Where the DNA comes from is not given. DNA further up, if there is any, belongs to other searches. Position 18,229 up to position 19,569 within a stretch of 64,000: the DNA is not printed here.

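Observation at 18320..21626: Lower-GC 3.3-kb island: Dam-family methyltransferase + NotI-fold nuclease + 346-aa orphan on one strand, no mobility gene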

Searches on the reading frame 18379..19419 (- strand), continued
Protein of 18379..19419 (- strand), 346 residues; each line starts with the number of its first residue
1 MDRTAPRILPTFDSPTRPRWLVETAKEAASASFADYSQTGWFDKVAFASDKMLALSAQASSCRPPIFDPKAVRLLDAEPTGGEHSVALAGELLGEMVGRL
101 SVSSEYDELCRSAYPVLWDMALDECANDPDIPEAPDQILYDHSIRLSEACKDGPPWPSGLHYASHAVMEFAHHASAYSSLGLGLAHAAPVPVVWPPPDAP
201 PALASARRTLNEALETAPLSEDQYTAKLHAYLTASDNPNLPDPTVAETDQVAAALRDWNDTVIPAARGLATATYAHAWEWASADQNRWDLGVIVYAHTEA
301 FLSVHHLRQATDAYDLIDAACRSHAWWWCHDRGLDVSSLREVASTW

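Call 77: search_protein_families(library=padloc, proteins=[L012:11269-12555:+, L012:7029-8240:-, L017:7727-9436:+, L006:11054-12334:-], max_evalue=0.001)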
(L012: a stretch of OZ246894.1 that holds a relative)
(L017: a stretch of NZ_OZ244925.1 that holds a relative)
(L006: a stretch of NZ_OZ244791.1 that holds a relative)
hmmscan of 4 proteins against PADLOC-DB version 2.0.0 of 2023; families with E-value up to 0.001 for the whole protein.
L012:11269-12555:+ (428 aa): 7 families
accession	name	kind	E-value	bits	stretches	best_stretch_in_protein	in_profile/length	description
PDLC04790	PDC-S01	-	7.7e-78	260.1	1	1-426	8-417/422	-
PDLC04789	PDC-S01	-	1.3e-10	38.8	1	7-156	4-165/375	-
PDLC04786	PDC-S01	-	3.3e-10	37.3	1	286-383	307-393/439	-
PDLC04791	PDC-S01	-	3.5e-10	37.1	1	208-394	202-366/395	-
PDLC04792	PDC-S01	-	4.8e-09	33.3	1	317-383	330-391/452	-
PDLC04787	PDC-S01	-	1.1e-08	32.3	1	115-299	141-304/412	-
PDLC04788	PDC-S01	-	3.5e-07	27.5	0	280-378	292-384/448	-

L012:7029-8240:- (403 aa): 17 families
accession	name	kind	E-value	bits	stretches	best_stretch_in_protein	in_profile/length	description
PDLC03954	RmrA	-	3.3e-24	83.5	1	5-308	12-306/380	-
PDLC03949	RmrA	-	2.3e-23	80.7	1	6-308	5-281/363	-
PDLC03952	RmrA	-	7.9e-22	75.6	1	7-311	26-321/395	-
PDLC03951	RmrA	-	9.2e-21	72.3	1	2-310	7-303/400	-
PDLC03944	RmrA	-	6.5e-18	62.9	1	3-311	6-302/384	-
PDLC03947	RmrA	-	2.3e-17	60.9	1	3-315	11-313/383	-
PDLC03943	RmrA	-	4.9e-16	56.8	1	12-301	11-281/370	-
PDLC03948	RmrA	-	1.1e-15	55.5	1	3-307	8-304/397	-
PDLC03956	RmrA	-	5e-15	53.5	1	128-306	128-300/399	-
PDLC04141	capP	-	5.4e-14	50.3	1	134-293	4-154/242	capP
PDLC03945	RmrA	-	5.2e-13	46.9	1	124-301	131-302/394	-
PDLC03955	RmrA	-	8.3e-13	46.3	1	3-301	20-299/371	-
PDLC03946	RmrA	-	1.5e-12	45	1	3-301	2-276/357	-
PDLC03950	RmrA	-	1.8e-12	44.9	1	132-300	127-286/369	-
PDLC03953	RmrA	-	1.1e-10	39.3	1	18-298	20-289/373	-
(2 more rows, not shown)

L017:7727-9436:+ (569 aa): 4 families
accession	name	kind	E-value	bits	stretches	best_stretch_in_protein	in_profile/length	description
PDLC02402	Aga_SIR2-PNTD1-PNTD2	-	1.6e-13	47.7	1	199-363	368-538/876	Class I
PDLC02418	Aga_SIR2-Kinase-PNTD1-PNTD2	-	1.4e-11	41.3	1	277-363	319-416/756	Class I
PDLC02394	pAgo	-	1.6e-07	27.4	1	276-423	313-471/1121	-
PDLC03963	SoFic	-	0.00065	17.2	0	413-473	295-355/361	-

L006:11054-12334:- (426 aa): 7 families
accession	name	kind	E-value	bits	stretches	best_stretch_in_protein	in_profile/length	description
PDLC04790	PDC-S01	-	8.4e-75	250.1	1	1-423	8-416/422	-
PDLC04789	PDC-S01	-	1.5e-10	38.7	1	8-377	4-343/375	-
PDLC04787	PDC-S01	-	1.8e-10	38.2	1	61-298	86-306/412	-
PDLC04791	PDC-S01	-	4.9e-10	36.6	1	158-378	156-355/395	-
PDLC04786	PDC-S01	-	8.9e-07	26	1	282-380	306-392/439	-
PDLC04788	PDC-S01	-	4.2e-05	20.6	1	276-377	291-385/448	-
PDLC04792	PDC-S01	-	6.9e-05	19.6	0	322-382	336-392/452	-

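Call 80: find_related_loci(query=A3, collection=metagenome_contigs, flank=8000)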
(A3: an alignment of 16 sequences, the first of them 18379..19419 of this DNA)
Query A3 (346 aa) in metagenome_contigs; peptide patterns used: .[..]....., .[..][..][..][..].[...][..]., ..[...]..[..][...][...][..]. (x = any residue, [..] = any of these).
600 stretches matched a pattern (row limit reached: there are more); 6 encode a relative of the query (tblastn E <= 1e-3); 6 distinct loci.
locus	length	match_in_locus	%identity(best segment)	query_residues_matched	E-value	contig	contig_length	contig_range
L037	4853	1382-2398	51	8-346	1e-99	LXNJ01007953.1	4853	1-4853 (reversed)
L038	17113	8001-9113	47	1-346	7e-95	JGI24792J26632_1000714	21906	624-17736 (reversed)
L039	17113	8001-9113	47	1-346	7e-95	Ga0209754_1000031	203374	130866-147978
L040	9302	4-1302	65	253-346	6e-36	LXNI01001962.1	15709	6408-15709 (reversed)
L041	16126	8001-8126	86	305-346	2e-19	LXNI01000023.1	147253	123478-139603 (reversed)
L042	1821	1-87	59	318-346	6e-7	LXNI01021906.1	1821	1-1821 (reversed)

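Call 82: search_protein_families(library=pfam, alignment_id=A3, max_evalue=5)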
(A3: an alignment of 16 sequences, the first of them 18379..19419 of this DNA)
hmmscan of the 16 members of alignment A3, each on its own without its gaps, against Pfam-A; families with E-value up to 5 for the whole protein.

A. member 1, window:18379-19419:- (346 aa): 1 family
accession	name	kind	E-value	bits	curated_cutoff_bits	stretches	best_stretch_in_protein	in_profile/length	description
PF17782.7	DprA_WH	-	1.3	9.5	22.9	1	195-223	2-30/61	DprA winged helix domain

B. families by the number of members that match (of 16 scanned): 5 families
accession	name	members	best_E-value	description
PF17940.6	TetR_C_31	1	0.0017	Tetracyclin repressor-like, C-terminal domain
PF06340.16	TcpF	1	0.071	Vibrio cholerae toxin co-regulated pilus biosynthesis protein F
PF14346.11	DUF4398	1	0.86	Domain of unknown function (DUF4398)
PF17782.7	DprA_WH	1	1.3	DprA winged helix domain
PF06679.17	DUF1180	1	4.8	Membrane protein FAM174-like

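Call 83: search_solved_structures(query=A3, max_evalue=10)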
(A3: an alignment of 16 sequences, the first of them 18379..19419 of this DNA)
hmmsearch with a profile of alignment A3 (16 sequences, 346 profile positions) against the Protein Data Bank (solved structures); distinct sequences matched with E-value up to 10: 1.
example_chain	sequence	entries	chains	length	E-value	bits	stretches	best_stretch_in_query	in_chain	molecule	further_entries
6rci_A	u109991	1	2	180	1.9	11.2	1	90-131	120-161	Oligoribonuclease, mitochondrial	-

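Call 84: search_protein_families(library=pfam, proteins=[L012:8470-8988:-, L012:9060-9395:+, L012:9385-9759:+, L013:9525-9869:-, L024:9043-9561:-], max_evalue=0.01)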
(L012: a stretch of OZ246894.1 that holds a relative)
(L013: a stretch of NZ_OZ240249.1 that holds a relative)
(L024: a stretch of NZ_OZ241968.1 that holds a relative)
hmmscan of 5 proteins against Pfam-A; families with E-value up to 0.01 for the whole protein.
L012:8470-8988:- (172 aa): 0 families

L012:9060-9395:+ (111 aa): 0 families

L012:9385-9759:+ (124 aa): 1 family
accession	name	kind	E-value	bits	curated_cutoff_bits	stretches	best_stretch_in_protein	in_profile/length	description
PF01850.27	PIN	-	0.00015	22.8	23.6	1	1-103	1-113/120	PIN domain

L013:9525-9869:- (114 aa): 0 families

L024:9043-9561:- (172 aa): 0 families

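Call 98: search_protein_families(library=pfam, proteins=[L004:2308-3495:-], max_evalue=0.001)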
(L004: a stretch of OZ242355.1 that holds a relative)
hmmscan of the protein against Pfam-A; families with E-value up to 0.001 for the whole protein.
L004:2308-3495:- (395 aa): 3 families
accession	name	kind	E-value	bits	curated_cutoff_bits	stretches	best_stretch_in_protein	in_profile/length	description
PF00149.33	Metallophos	-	3e-12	47.8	21.5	1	1-100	1-87/191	Calcineurin-like phosphoesterase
PF12320.13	SbcD_C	-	1.4e-08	35.5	24.4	1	281-368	3-92/94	Type 5 capsule protein repressor C-terminal domain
PF12850.12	Metallophos_2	-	0.00013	22.5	27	1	1-88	1-62/154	Calcineurin-like phosphoesterase superfamily domain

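Call 99: find_encoding_contigs(protein=P0145, flank=6000, max_places=2)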
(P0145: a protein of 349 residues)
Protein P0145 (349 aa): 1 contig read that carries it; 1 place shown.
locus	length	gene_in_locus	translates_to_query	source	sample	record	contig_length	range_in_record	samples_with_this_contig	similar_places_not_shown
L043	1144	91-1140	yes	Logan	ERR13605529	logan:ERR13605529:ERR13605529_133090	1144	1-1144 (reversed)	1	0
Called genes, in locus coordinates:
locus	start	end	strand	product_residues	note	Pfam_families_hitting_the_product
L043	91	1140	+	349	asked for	-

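Call 100: find_encoding_contigs(protein=P0019, flank=6000, max_places=2)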
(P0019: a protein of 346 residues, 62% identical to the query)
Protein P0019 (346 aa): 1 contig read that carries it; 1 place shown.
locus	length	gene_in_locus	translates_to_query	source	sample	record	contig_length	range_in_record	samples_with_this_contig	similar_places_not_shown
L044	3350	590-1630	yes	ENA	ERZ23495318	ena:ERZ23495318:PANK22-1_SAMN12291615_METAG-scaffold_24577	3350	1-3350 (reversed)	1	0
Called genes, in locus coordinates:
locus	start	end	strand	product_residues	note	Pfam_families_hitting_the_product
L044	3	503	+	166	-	?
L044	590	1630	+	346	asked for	-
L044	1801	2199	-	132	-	PF01641:SelR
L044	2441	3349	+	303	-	?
